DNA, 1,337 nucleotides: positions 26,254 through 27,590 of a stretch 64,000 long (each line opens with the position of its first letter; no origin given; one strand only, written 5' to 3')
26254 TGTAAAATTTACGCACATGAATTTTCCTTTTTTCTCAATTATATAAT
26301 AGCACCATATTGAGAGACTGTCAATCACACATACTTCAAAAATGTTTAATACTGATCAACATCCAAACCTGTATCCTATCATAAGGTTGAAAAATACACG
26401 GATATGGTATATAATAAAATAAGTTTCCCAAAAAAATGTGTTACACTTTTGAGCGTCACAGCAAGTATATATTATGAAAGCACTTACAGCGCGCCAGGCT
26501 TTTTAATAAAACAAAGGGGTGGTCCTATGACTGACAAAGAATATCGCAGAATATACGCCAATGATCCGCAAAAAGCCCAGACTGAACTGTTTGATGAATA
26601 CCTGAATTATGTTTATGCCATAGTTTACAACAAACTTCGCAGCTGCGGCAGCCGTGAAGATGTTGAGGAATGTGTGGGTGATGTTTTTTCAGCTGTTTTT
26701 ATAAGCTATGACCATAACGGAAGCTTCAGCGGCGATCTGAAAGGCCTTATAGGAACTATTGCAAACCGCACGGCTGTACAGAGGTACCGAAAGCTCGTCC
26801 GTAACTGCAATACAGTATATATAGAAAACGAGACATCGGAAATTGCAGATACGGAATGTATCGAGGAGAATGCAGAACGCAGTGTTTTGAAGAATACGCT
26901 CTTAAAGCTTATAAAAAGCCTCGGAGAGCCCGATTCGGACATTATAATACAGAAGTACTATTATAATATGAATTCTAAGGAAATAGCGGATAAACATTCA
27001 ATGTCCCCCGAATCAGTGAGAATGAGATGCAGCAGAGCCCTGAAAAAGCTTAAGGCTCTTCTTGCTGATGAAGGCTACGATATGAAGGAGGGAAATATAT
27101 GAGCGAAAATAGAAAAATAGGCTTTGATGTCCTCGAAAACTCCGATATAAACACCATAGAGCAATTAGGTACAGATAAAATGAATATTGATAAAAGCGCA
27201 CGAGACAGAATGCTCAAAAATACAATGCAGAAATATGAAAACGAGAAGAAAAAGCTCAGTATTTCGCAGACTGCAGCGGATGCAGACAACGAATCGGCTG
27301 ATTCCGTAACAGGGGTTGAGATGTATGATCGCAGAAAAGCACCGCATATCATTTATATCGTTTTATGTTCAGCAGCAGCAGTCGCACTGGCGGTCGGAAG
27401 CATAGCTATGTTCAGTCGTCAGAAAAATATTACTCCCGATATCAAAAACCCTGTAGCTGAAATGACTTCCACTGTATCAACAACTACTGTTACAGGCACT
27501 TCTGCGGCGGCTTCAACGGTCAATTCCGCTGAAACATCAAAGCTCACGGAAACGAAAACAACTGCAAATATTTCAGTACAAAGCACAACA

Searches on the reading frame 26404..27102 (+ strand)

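Call 4: search_protein_families(library=pfam, proteins=[window:26404-27102:+], max_evalue=0.01)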
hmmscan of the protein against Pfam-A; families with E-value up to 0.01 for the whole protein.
window:26404-27102:+ (232 aa): 4 families
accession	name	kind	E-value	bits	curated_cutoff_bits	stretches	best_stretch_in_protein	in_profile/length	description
PF08281.18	Sigma70_r4_2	-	1.4e-07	31.5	25.7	1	165-216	3-54/54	Sigma-70, region 4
PF04545.22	Sigma70_r4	-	2.5e-07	30.5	24.1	1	170-217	2-49/50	Sigma-70, region 4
PF04542.20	Sigma70_r2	-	0.00027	21.1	24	1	62-131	1-68/71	Sigma-70 region 2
PF06530.18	Phage_antitermQ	-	0.0062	16.9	26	1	161-213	52-103/118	Phage antitermination protein Q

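Call 47: search_protein_families(library=ncbifam, proteins=[window:26404-27102:+], max_evalue=0.01)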
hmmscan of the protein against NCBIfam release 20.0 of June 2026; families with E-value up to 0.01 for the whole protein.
window:26404-27102:+ (232 aa): 49 families (the best 25 are shown)
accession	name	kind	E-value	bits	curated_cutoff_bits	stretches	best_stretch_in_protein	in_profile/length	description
TIGR02937.1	sigma70-ECF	superfamily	7.4e-19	68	42.9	1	58-218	2-163/165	sigma-70 family RNA polymerase sigma factor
TIGR02985.1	Sig70_bacteroi1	subfamily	3.2e-17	63.2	126.4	1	60-219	4-161/162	RNA polymerase sigma-70 factor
TIGR02952.1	Sig70_famx2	equivalog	1.5e-11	44.5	206.45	1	56-220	10-170/170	ECF subfamily RNA polymerase sigma factor, BldN family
NF009174.0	PRK12522.1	equivalog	4.4e-11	43.1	217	1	60-221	6-168/175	RNA polymerase sigma factor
NF009194.0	PRK12542.1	equivalog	1.7e-10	41.4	211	1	53-221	6-171/185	RNA polymerase sigma factor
NF009195.0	PRK12543.1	subfamily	2.7e-10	40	197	1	55-219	18-177/192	RNA polymerase sigma factor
TIGR02983.1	SigE-fam_strep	subfamily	4.1e-10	39.8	141.55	1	60-221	5-159/162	SigE family RNA polymerase sigma factor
NF007215.0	PRK09637.1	equivalog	2.5e-09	37.4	212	1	87-222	24-156/181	RNA polymerase sigma factor SigZ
NF007228.0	PRK09646.1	subfamily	4e-09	36.4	226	1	51-220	24-190/194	ECF RNA polymerase sigma factor SigK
TIGR02984.1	Sig-70_plancto1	subfamily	2.1e-08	34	183.75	1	162-220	130-188/189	RNA polymerase sigma-70 factor, Planctomycetaceae-specific subfamily 1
NF007222.0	PRK09640.1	equivalog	2.6e-08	33.7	194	1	59-222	24-184/188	RNA polymerase sigma factor SigX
NF009172.0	PRK12519.1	subfamily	4e-08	33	222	1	55-222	27-191/194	RNA polymerase sigma factor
TIGR02950.1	SigM_subfam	subfamily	4.5e-08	33.1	147.95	1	61-220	4-158/159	RNA polymerase sigma factor, SigM family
NF007224.0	PRK09642.1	equivalog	9.9e-08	32.1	212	1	65-222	3-156/160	RNA polymerase sigma factor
NF058625.1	sigma_PG0214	equivalog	1.1e-07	31.7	130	1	79-221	23-162/170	GFO_1088 family ECF-type sigma factor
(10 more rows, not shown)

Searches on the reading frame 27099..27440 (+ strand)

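Call 59: search_protein_families(library=pfam, proteins=[window:27099-27440:+], max_evalue=10)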
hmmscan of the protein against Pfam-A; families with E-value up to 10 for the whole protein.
seq(114 aa): 3 families
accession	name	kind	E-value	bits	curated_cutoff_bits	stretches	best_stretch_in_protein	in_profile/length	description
PF01116.26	F_bP_aldolase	-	0.081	12.9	25.5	1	12-61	211-259/277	Fructose-bisphosphate aldolase class-II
PF14235.11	DUF4337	-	0.15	12.6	27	1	25-95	68-136/161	Domain of unknown function (DUF4337)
PF09716.15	ETRAMP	-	0.16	12.4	29.1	1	65-101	35-72/81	Malarial early transcribed membrane protein (ETRAMP)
